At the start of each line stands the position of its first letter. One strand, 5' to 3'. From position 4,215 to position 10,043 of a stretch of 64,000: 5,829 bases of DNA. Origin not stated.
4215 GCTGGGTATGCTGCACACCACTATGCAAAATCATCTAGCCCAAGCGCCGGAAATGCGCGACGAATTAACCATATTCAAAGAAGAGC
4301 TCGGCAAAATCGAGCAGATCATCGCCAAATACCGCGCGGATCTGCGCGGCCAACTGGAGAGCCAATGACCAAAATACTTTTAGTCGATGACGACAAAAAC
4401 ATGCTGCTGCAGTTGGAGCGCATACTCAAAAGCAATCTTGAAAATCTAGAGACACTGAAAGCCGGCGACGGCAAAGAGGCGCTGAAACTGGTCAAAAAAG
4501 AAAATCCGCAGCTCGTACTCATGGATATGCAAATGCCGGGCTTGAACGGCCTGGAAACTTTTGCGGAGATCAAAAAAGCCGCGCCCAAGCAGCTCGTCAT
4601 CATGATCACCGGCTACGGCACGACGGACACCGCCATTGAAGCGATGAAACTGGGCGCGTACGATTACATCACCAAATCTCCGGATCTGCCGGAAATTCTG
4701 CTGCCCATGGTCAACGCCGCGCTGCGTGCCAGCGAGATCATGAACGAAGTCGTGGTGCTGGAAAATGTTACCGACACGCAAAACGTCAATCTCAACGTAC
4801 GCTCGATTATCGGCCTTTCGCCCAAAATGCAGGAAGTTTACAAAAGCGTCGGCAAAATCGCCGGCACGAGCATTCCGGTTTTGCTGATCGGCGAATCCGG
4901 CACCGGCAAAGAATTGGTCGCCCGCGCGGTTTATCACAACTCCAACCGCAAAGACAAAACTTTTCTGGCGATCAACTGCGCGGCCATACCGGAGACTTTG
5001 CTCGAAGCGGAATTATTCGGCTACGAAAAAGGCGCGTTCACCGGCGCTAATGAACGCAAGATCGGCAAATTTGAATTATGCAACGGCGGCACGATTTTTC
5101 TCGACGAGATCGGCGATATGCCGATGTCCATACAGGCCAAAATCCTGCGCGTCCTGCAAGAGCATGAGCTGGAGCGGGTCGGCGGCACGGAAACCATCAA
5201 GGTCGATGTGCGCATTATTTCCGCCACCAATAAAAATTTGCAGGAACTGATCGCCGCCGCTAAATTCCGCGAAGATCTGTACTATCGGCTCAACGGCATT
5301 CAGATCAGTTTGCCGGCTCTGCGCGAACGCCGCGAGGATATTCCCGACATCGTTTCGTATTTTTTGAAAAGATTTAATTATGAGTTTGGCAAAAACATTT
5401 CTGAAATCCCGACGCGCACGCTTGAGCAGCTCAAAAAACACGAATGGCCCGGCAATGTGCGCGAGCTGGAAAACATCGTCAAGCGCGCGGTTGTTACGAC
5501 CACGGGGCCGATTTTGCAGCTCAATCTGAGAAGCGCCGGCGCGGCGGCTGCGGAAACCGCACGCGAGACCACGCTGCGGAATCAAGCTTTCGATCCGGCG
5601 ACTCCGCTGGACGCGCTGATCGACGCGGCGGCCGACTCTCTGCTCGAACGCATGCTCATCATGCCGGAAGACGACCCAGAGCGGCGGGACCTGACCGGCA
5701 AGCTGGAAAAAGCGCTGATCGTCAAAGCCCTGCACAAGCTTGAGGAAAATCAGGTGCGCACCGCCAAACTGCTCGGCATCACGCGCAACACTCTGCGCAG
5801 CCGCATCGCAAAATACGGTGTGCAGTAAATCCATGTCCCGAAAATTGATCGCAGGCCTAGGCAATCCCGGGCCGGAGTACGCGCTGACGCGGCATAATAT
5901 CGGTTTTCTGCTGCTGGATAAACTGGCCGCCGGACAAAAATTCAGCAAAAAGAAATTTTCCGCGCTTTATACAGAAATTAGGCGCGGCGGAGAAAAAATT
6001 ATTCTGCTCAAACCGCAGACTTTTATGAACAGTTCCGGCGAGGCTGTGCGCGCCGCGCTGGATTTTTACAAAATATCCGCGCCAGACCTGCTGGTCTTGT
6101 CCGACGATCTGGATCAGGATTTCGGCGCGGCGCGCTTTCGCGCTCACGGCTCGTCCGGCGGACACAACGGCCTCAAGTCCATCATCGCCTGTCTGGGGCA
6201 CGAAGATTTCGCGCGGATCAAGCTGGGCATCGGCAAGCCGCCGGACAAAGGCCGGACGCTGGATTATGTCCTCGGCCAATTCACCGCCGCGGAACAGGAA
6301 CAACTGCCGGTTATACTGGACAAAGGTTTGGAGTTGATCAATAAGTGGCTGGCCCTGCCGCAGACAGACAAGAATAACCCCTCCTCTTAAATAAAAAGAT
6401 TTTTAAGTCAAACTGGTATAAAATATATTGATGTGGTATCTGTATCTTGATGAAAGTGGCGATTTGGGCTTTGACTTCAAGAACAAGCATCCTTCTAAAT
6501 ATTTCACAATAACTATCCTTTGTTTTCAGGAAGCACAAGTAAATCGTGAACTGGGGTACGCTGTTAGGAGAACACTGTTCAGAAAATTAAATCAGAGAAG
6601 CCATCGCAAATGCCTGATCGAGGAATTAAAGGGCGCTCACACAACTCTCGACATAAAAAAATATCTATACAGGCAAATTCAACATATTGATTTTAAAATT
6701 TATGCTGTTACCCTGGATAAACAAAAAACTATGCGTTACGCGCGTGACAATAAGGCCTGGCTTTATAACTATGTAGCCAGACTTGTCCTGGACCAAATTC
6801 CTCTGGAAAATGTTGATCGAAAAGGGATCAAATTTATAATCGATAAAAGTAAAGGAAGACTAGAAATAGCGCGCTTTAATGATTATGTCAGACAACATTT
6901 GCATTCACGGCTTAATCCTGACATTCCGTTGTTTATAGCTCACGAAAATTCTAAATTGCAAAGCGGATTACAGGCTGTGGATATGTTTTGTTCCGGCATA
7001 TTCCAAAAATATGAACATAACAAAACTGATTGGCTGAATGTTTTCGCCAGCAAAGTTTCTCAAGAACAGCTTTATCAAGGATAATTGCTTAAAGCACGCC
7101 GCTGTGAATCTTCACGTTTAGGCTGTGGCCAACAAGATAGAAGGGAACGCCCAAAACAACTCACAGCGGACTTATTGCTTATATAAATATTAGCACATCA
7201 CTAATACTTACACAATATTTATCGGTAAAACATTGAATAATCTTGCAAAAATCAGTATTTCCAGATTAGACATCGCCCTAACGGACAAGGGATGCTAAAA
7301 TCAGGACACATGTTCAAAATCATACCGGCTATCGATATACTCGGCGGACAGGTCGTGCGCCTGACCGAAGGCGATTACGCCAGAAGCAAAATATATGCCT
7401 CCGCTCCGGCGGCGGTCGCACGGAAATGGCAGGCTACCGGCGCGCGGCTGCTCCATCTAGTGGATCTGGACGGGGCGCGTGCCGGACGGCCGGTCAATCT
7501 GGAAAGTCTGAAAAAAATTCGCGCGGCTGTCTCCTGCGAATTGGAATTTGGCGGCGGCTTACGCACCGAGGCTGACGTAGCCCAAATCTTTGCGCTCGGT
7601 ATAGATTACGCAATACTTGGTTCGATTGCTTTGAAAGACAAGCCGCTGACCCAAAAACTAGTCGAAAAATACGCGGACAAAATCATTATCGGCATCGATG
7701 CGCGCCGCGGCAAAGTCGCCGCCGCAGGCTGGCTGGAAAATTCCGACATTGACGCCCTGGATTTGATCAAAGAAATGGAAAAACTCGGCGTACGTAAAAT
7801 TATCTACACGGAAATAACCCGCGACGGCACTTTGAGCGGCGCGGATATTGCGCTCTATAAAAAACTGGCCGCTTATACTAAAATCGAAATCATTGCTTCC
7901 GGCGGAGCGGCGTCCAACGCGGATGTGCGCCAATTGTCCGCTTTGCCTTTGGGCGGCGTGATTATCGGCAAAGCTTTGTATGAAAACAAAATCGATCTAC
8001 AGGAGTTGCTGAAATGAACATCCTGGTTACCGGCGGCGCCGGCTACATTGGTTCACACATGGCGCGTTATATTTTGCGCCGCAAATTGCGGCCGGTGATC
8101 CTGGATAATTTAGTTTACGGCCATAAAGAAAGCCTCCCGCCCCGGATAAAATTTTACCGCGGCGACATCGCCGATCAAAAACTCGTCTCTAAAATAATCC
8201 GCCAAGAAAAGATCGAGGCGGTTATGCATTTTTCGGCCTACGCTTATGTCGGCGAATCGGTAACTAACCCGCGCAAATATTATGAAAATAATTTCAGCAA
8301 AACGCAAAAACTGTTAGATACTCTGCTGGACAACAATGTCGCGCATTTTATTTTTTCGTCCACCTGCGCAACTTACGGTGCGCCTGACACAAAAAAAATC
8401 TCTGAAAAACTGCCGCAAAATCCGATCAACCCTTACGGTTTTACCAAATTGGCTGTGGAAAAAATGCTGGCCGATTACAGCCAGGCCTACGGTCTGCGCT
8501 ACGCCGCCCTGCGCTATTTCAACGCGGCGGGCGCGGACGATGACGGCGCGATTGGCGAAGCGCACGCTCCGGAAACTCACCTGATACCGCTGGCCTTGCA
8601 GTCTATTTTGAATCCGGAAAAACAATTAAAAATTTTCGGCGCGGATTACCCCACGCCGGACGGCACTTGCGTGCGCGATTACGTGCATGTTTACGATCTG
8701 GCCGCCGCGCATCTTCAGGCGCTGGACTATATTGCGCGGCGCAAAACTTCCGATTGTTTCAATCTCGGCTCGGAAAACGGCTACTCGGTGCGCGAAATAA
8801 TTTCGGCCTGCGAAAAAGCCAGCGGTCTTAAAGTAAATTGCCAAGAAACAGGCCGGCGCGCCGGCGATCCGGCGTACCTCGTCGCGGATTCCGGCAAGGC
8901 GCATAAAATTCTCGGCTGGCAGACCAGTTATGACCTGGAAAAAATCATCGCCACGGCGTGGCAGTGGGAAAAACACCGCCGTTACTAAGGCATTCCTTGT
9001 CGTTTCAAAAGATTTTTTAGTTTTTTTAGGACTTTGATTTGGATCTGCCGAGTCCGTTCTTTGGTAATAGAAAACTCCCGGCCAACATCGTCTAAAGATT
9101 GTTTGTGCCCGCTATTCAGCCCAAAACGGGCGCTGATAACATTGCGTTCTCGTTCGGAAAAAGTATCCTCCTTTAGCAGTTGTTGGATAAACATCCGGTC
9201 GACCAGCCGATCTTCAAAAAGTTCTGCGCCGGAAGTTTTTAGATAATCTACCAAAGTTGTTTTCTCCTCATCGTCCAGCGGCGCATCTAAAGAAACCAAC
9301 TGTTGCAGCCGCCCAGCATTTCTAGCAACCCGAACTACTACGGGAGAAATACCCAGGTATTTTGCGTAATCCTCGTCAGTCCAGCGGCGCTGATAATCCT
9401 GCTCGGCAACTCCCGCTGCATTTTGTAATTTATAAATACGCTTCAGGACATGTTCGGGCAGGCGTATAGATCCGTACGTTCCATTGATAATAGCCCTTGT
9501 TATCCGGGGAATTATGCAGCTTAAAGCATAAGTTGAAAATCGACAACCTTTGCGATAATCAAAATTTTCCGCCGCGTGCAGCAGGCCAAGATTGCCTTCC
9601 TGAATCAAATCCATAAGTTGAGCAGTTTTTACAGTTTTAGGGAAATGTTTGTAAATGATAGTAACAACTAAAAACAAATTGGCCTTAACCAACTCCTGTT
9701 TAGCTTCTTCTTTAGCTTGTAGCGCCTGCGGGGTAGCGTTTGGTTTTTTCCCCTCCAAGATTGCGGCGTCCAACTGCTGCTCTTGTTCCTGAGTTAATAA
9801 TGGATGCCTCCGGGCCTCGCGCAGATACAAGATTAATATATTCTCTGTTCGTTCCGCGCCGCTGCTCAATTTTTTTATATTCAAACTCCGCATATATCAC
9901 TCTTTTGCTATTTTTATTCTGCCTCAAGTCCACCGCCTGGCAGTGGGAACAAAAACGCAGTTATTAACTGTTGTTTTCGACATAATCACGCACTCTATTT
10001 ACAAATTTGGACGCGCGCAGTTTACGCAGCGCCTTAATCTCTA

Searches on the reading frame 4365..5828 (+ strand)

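Call 63: search_protein_families(library=pfam, proteins=[window:4365-5828:+], max_evalue=0.001)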
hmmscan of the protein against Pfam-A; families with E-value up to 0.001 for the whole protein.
window:4365-5828:+ (487 aa): 9 families
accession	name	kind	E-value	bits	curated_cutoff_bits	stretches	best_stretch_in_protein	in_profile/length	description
PF00158.32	Sigma54_activat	-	2.1e-73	246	20.2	1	148-314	1-167/168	Sigma-54 interaction domain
PF00072.30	Response_reg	-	2.2e-27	95.9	30.2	1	4-111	1-106/111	Response regulator receiver domain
PF14532.12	Sigma54_activ_2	-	8.5e-23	81.6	25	1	149-319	1-138/138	Sigma-54 interaction domain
PF25601.1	AAA_lid_14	-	4e-22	78.3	27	1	320-387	1-68/87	AAA+ ATPase lid domain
PF02954.25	HTH_8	-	2e-08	34.3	22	1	447-484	5-42/42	Bacterial regulatory protein, Fis family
PF07728.20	AAA_5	-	8.5e-08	32.7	22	1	171-291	1-124/139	AAA domain (dynein-related subfamily)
PF00004.35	AAA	-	2.9e-05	24.9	21.2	1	172-299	1-118/131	ATPase family associated with various cellular activities (AAA)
PF07724.20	AAA_2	-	0.00022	21.7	27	1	172-297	6-132/166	AAA domain (Cdc48 subfamily)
PF13191.12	AAA_16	-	0.00061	20.8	32.6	0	170-210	25-71/167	AAA ATPase domain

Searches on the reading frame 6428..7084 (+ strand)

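Call 63: search_protein_families(library=pfam, proteins=[window:6428-7084:+], max_evalue=0.001)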
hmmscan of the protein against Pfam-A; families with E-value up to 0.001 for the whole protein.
window:6428-7084:+ (218 aa): 1 family
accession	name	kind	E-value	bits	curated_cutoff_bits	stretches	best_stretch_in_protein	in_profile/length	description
PF12686.12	DUF3800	-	4.8e-13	50.5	21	1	4-193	1-148/149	Protein of unknown function (DUF3800)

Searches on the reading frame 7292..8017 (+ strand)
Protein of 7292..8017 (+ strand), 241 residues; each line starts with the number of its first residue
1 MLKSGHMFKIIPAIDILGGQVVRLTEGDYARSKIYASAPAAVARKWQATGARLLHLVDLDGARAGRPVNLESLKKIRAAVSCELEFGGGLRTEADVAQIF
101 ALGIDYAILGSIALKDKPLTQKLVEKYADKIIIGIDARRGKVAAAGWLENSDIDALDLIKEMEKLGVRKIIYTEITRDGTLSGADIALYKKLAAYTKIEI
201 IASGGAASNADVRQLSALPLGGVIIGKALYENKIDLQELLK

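Call 63: search_protein_families(library=pfam, proteins=[window:7292-8017:+], max_evalue=0.001)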
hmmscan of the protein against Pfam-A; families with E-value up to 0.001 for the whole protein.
window:7292-8017:+ (241 aa): 2 families
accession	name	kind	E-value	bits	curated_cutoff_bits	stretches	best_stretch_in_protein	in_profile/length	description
PF00977.27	His_biosynth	-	3e-75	253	23.6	1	9-235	1-228/228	Histidine biosynthesis protein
PF01070.24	FMN_dh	-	0.0005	19.6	24.9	0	66-112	256-304/350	FMN-dependent dehydrogenase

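Call 84: find_encoding_contigs(protein=window:7292-8017:+, flank=2000, max_places=2)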
Protein window:7292-8017:+ (241 aa): no gene with exactly this product is on record in the collection.

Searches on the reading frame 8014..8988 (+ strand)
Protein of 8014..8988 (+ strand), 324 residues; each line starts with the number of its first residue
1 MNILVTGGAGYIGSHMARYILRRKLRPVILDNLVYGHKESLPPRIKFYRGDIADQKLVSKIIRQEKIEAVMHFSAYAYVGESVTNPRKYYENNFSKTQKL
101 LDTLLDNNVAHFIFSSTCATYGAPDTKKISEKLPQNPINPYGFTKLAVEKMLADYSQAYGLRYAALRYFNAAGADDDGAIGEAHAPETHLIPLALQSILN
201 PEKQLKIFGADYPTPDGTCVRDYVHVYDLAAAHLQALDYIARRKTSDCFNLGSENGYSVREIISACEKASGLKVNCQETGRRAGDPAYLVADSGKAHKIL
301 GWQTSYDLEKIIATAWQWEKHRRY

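Call 63: search_protein_families(library=pfam, proteins=[window:8014-8988:+], max_evalue=0.001)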
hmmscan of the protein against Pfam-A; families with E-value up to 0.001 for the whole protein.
window:8014-8988:+ (324 aa): 8 families
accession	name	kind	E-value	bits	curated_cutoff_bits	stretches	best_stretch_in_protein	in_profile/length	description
PF01370.27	Epimerase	-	3.5e-57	194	20.9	1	3-252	1-240/240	NAD dependent epimerase/dehydratase family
PF16363.11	GDP_Man_Dehyd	-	8.1e-54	183.7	27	1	4-313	1-330/332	GDP-mannose 4,6 dehydratase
PF02719.21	Polysacc_synt_2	-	2.6e-15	56.8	20.2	1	3-173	1-173/293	Polysaccharide biosynthesis protein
PF04321.23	RmlD_sub_bind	-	1.1e-13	51.3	27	1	1-162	1-147/287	RmlD substrate binding domain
PF01073.25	3Beta_HSD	-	4.2e-11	42.8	22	1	4-151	1-156/280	3-beta hydroxysteroid dehydrogenase/isomerase family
PF07993.18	NAD_binding_4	-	8.8e-08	32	20.1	1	40-191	58-228/258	Male sterility protein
PF05368.20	NmrA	-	4.1e-07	30.3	27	1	2-137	4-122/298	NmrA-like family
PF13460.12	NAD_binding_10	-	0.00035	20.9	27.2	1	7-167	1-142/184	NAD(P)H-binding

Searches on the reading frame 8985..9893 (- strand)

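Call 63: search_protein_families(library=pfam, proteins=[window:8985-9893:-], max_evalue=0.001)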
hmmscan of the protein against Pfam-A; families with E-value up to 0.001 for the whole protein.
window:8985-9893:- (302 aa): 4 families
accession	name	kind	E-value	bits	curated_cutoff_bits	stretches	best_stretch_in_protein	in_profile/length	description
PF04542.20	Sigma70_r2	-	4.9e-12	45.9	24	1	68-135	1-65/71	Sigma-70 region 2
PF04545.22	Sigma70_r4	-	2.3e-11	43.5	24.1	1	246-293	6-49/50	Sigma-70, region 4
PF00140.25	Sigma70_r1_2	-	1.9e-05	25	22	1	22-41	5-24/34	Sigma-70 factor, region 1.2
PF04539.22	Sigma70_r3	-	0.00045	20.7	25.3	0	152-222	2-70/78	Sigma-70 region 3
